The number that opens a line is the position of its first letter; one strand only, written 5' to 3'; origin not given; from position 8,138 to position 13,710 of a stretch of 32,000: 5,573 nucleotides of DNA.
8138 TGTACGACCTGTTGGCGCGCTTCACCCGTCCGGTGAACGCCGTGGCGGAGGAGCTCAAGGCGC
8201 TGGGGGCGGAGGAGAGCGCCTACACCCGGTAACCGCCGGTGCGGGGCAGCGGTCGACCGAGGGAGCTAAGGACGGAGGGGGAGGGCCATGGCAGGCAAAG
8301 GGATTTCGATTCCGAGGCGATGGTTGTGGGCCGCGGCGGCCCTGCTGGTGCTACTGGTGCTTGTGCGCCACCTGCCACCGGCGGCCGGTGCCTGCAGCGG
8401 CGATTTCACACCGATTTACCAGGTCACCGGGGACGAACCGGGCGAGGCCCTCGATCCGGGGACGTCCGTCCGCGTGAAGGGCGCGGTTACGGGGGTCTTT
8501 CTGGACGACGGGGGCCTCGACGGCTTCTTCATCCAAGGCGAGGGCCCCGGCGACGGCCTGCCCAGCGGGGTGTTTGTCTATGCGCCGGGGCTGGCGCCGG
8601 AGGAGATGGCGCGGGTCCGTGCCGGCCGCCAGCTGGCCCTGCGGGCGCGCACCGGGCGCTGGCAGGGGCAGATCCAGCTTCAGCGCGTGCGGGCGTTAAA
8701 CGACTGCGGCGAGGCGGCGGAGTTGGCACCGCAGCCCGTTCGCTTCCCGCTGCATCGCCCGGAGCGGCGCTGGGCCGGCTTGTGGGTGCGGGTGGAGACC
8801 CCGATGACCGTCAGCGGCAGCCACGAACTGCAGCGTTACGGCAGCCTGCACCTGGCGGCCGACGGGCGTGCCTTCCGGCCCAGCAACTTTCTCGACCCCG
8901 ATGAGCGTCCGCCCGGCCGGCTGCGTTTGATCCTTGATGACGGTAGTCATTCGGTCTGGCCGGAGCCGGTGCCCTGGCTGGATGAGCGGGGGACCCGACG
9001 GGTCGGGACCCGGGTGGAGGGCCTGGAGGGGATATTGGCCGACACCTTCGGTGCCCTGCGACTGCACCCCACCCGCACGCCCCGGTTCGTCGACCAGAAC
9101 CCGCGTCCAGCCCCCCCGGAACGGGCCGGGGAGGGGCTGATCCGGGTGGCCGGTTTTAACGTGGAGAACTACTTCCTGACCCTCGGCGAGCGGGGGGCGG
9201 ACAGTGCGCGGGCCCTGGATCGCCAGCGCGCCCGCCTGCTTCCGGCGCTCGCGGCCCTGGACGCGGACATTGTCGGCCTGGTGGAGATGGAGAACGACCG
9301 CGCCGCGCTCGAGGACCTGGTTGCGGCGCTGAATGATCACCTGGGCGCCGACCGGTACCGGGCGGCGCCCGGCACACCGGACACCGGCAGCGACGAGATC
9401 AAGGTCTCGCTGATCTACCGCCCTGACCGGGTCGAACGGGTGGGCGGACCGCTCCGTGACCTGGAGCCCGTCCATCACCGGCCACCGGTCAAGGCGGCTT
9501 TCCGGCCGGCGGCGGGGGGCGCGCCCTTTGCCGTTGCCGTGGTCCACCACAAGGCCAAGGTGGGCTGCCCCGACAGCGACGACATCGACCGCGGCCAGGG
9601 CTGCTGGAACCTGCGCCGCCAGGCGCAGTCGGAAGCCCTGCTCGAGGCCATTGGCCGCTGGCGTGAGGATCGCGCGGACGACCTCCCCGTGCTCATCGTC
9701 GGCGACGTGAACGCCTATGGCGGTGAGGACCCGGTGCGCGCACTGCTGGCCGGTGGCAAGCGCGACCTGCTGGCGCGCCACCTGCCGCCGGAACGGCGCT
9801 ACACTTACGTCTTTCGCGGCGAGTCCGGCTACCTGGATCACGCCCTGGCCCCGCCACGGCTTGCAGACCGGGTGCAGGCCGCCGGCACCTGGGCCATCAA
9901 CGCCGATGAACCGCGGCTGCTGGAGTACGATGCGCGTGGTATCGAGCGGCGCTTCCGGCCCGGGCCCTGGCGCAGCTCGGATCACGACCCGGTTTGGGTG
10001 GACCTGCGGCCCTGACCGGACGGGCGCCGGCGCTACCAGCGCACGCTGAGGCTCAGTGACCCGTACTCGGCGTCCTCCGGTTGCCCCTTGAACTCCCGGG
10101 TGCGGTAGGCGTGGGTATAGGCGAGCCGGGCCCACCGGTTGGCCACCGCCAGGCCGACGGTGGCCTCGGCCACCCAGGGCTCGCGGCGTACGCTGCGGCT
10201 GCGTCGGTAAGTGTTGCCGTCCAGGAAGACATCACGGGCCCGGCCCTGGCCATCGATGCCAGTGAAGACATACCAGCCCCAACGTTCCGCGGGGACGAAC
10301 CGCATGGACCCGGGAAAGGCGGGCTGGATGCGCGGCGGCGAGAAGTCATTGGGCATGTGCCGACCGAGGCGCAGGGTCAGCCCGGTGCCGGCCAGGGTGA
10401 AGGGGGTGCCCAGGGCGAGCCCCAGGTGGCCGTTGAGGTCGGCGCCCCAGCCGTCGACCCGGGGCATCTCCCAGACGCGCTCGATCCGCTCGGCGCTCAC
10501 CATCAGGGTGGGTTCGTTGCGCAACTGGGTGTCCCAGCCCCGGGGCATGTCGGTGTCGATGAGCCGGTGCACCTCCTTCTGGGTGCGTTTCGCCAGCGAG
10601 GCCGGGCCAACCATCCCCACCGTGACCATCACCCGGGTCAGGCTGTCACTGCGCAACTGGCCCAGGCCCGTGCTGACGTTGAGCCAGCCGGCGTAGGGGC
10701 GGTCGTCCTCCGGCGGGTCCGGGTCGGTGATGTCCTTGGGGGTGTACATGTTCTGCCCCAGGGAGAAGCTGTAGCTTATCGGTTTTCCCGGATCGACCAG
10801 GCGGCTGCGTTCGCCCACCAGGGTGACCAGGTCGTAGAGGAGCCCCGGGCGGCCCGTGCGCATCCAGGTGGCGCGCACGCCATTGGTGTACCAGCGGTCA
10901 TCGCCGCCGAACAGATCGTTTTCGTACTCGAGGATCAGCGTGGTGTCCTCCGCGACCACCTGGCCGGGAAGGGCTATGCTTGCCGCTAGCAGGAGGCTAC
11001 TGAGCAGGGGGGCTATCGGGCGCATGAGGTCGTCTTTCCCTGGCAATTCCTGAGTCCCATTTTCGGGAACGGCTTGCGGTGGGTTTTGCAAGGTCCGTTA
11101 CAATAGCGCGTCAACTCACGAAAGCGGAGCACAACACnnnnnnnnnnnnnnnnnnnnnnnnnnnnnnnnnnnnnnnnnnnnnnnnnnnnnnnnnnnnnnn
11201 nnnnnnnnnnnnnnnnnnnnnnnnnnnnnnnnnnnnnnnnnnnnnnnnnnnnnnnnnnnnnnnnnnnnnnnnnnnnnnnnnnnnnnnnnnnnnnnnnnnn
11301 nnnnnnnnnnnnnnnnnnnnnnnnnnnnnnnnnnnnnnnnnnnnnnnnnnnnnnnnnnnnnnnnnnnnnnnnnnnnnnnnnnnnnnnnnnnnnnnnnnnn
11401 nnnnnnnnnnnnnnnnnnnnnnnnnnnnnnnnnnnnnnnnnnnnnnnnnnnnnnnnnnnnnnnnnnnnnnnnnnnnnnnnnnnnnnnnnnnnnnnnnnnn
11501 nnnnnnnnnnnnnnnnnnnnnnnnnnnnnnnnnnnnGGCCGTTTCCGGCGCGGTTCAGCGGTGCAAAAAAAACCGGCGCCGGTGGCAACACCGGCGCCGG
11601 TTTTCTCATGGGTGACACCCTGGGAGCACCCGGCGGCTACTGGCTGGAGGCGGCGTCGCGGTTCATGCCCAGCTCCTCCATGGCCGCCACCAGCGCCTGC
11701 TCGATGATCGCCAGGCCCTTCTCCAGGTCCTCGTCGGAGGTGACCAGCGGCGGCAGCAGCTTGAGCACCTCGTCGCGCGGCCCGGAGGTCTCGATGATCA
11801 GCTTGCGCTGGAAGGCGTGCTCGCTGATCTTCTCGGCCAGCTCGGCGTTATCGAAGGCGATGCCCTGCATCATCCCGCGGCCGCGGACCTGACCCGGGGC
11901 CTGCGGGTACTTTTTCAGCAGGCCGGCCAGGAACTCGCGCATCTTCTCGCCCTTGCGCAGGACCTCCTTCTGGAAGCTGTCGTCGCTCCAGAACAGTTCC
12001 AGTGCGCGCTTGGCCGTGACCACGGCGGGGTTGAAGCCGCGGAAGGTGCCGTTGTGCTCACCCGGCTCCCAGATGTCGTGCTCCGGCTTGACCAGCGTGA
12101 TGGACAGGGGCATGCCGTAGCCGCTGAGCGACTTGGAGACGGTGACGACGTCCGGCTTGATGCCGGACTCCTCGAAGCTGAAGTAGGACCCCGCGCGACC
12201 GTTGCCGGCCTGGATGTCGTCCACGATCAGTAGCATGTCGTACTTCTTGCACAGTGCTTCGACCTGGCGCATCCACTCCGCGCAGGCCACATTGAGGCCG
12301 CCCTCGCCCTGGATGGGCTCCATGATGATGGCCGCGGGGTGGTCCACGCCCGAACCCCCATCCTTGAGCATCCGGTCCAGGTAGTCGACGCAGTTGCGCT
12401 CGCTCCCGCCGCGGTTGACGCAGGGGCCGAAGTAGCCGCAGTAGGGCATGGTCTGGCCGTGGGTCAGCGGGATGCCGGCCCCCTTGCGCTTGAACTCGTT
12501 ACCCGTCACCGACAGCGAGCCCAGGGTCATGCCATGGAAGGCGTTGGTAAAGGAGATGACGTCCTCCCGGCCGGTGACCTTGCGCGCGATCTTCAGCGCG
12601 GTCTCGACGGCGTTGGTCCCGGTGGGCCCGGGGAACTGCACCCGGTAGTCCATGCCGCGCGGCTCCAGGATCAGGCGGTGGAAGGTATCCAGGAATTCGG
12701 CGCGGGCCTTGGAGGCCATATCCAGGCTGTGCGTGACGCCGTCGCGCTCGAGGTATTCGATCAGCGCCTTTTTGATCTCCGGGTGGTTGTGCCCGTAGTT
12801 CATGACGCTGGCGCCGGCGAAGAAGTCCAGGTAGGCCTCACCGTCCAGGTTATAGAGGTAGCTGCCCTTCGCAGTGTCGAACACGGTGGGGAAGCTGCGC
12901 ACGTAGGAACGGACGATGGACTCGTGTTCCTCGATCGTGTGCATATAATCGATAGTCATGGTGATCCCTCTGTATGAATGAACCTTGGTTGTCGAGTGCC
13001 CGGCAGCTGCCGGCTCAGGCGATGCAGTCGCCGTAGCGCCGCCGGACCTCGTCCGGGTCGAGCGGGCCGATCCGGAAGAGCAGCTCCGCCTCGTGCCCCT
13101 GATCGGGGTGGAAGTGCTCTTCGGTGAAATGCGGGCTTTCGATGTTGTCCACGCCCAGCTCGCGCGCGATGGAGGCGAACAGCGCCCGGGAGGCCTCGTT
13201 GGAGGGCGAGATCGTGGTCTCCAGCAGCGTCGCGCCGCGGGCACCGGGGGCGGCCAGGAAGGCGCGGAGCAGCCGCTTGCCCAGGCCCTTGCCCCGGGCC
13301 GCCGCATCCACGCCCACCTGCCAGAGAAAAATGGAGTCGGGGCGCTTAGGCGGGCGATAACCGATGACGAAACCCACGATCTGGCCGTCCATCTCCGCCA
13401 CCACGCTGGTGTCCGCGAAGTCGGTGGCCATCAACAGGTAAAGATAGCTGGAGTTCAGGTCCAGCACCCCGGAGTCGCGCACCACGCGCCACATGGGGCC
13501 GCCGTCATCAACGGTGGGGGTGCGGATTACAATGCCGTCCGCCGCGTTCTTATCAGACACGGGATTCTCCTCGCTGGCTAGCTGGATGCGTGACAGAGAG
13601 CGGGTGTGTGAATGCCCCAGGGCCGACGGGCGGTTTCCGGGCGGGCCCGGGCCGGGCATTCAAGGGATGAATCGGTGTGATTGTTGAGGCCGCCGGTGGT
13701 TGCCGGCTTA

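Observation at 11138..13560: ectC is inverted: ectA-ectB and ectC converge on one shared bidirectional terminator instead of forming an ectABC operon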

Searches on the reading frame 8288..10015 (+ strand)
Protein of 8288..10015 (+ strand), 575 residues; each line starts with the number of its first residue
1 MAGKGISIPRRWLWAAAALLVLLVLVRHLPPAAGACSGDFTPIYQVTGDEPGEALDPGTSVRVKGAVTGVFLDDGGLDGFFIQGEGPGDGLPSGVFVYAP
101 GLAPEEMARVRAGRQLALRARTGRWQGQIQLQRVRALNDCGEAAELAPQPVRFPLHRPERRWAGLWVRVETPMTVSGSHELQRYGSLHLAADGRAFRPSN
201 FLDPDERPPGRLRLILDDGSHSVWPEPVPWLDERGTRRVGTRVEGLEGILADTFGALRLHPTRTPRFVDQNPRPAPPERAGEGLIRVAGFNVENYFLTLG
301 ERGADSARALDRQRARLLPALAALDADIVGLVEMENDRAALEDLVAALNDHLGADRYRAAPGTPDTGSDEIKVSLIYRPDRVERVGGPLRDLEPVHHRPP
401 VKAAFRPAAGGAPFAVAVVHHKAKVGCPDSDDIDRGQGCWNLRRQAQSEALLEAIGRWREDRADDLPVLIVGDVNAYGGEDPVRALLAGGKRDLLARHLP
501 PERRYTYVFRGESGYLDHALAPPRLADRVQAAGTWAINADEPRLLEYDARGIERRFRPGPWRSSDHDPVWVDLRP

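Call 3: search_protein_families(library=ncbifam, proteins=[window:8288-10015:+])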
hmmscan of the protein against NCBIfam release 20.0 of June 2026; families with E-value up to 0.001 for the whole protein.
window:8288-10015:+ (575 aa): 2 families
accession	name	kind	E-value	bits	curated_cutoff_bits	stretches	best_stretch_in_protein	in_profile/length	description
NF033681.1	ExeM_NucH_DNase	subfamily_domain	4e-128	428.7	300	1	63-574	1-545/546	ExeM/NucH family extracellular endonuclease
NF033680.1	exonuc_ExeM-GG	exception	3.6e-36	124.6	1300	2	233-386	415-600/884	extracellular exonuclease ExeM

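Call 4: search_protein_families(library=pfam, proteins=[window:8288-10015:+])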
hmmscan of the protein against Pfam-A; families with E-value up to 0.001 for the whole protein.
window:8288-10015:+ (575 aa): 1 family
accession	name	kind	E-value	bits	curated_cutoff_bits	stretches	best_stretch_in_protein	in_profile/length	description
PF03372.29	Exo_endo_phos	-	7.2e-14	52.5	24.5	1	290-566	3-225/225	Endonuclease/Exonuclease/phosphatase family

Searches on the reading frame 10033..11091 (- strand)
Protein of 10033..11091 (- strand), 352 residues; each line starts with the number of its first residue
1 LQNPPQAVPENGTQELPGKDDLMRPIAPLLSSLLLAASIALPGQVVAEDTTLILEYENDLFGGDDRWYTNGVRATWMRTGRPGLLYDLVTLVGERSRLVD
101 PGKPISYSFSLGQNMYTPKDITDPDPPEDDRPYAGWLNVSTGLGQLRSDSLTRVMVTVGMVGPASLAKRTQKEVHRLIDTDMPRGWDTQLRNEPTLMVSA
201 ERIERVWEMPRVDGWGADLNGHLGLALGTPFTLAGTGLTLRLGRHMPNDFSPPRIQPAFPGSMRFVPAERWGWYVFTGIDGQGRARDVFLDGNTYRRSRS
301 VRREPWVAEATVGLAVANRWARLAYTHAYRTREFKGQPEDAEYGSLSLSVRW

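Call 3: search_protein_families(library=ncbifam, proteins=[window:10033-11091:-])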
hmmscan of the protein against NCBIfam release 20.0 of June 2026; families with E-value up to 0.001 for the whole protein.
window:10033-11091:- (352 aa): 0 families

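Call 4: search_protein_families(library=pfam, proteins=[window:10033-11091:-])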
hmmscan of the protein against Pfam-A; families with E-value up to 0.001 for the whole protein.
window:10033-11091:- (352 aa): 1 family
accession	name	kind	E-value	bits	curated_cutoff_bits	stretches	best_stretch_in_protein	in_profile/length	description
PF09982.15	LpxR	-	4.6e-105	351.6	26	1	32-352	4-323/323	Outer membrane protein LpxR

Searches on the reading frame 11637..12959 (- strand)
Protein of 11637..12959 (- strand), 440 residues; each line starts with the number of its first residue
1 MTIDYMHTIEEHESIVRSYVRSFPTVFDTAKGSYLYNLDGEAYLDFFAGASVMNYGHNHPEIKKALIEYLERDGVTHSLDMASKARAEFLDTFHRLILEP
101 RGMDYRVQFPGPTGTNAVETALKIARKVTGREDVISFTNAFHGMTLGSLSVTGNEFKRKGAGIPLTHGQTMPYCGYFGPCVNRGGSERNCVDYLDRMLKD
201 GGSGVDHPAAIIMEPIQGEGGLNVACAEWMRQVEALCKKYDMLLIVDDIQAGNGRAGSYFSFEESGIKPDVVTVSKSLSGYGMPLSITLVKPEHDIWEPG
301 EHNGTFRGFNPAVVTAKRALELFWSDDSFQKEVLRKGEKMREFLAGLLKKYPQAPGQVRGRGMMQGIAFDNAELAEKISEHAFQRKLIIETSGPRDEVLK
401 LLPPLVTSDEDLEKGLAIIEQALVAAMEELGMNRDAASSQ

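Call 3: search_protein_families(library=ncbifam, proteins=[window:11637-12959:-])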
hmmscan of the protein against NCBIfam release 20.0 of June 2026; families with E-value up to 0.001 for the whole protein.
window:11637-12959:- (440 aa): 69 families (the best 25 are shown)
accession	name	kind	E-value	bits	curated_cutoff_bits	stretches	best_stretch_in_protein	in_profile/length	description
NF006733.0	PRK09264.1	subfamily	3.5e-199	661.6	438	1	6-429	4-420/425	diaminobutyrate--2-oxoglutarate transaminase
TIGR02407.1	ectoine_ectB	equivalog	4.7e-190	631.5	552.2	1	8-423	2-410/412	diaminobutyrate--2-oxoglutarate transaminase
TIGR00709.1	dat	subfamily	8.7e-146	486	401.6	1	5-428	3-438/442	diaminobutyrate--2-oxoglutarate transaminase family protein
NF005386.0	PRK06931.1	equivalog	5.6e-101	338.5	753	1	4-429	21-458/461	diaminobutyrate--2-oxoglutarate transaminase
NF005393.0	PRK06938.1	subfamily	5.8e-100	334.8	671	1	5-429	31-468/469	diaminobutyrate--2-oxoglutarate transaminase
NF004426.0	PRK05769.1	equivalog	2.4e-83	280.4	552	1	10-424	22-438/441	acetyl ornithine aminotransferase family protein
NF005993.0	PRK08117.1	subfamily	2.8e-82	276.6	574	1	24-427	25-431/433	aspartate aminotransferase family protein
TIGR00707.1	argD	subfamily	3.9e-72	243.2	410.05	1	17-423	4-380/381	acetylornithine/succinylornithine family transaminase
NF002797.0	PRK02936.1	equivalog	1.9e-70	237.6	496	2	206-425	166-379/385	acetylornithine transaminase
NF053554.1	prodigi_MAP_PigE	equivalog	4.8e-67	227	850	1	24-423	401-776/837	prodigiosin MAP biosynthesis aminotransferase PigE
NF002874.0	PRK03244.1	equivalog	5.2e-67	226.4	457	1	24-427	26-396/399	acetylornithine transaminase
NF002325.0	PRK01278.1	subfamily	3.9e-66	223.3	372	2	207-426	175-389/395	acetylornithine transaminase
NF005985.0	PRK08088.1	equivalog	1.9e-63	214.6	713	1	13-425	13-423/426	4-aminobutyrate--2-oxoglutarate transaminase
NF006228.0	PRK08360.1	equivalog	3.6e-63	213.7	608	1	19-426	19-427/443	aspartate aminotransferase family protein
NF006368.0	PRK08593.1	equivalog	1.5e-61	208.4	570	1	16-427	19-433/448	aspartate aminotransferase family protein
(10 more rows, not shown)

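Call 4: search_protein_families(library=pfam, proteins=[window:11637-12959:-])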
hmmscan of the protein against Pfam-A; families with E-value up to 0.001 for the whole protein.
window:11637-12959:- (440 aa): 1 family
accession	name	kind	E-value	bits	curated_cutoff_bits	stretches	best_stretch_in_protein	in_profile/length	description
PF00202.27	Aminotran_3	-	4.7e-80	269.7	30.5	1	22-423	8-403/403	Aminotransferase class-III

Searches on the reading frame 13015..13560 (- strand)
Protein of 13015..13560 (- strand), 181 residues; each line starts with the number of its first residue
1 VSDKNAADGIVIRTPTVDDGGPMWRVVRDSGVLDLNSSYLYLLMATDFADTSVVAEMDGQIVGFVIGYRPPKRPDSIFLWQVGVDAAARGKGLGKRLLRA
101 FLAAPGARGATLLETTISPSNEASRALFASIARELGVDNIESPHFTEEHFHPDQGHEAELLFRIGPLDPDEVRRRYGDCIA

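Call 3: search_protein_families(library=ncbifam, proteins=[window:13015-13560:-])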
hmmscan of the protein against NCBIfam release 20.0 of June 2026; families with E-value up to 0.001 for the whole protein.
window:13015-13560:- (181 aa): 4 families
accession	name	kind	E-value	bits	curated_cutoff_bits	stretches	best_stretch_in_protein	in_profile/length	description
TIGR02406.1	ectoine_EctA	equivalog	2.7e-56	190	120.6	1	12-167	1-156/157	diaminobutyrate acetyltransferase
NF040503.1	resist_ArsN1a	equivalog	5.7e-07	29.4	170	1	51-137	49-138/159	arsinothricin resistance N-acetyltransferase ArsN1 family A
TIGR01575.1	rimI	equivalog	1.1e-05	25.6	86.4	1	53-130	35-109/132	ribosomal protein S18-alanine N-acetyltransferase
NF002959.0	PRK03624.1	equivalog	4.6e-05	23.2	124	1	50-131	49-127/147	GNAT family acetyltransferase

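Call 4: search_protein_families(library=pfam, proteins=[window:13015-13560:-])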
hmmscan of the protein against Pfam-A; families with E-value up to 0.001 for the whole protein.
window:13015-13560:- (181 aa): 3 families
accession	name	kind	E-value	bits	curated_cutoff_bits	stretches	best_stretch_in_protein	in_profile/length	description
PF00583.31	Acetyltransf_1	-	6.6e-15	55.8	20.7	1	45-129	28-112/116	Acetyltransferase (GNAT) family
PF13508.13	Acetyltransf_7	-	3.8e-10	40.4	27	1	52-125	5-75/84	Acetyltransferase (GNAT) domain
PF13673.13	Acetyltransf_10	-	0.00035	21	23.6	1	51-124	32-99/128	Acetyltransferase (GNAT) domain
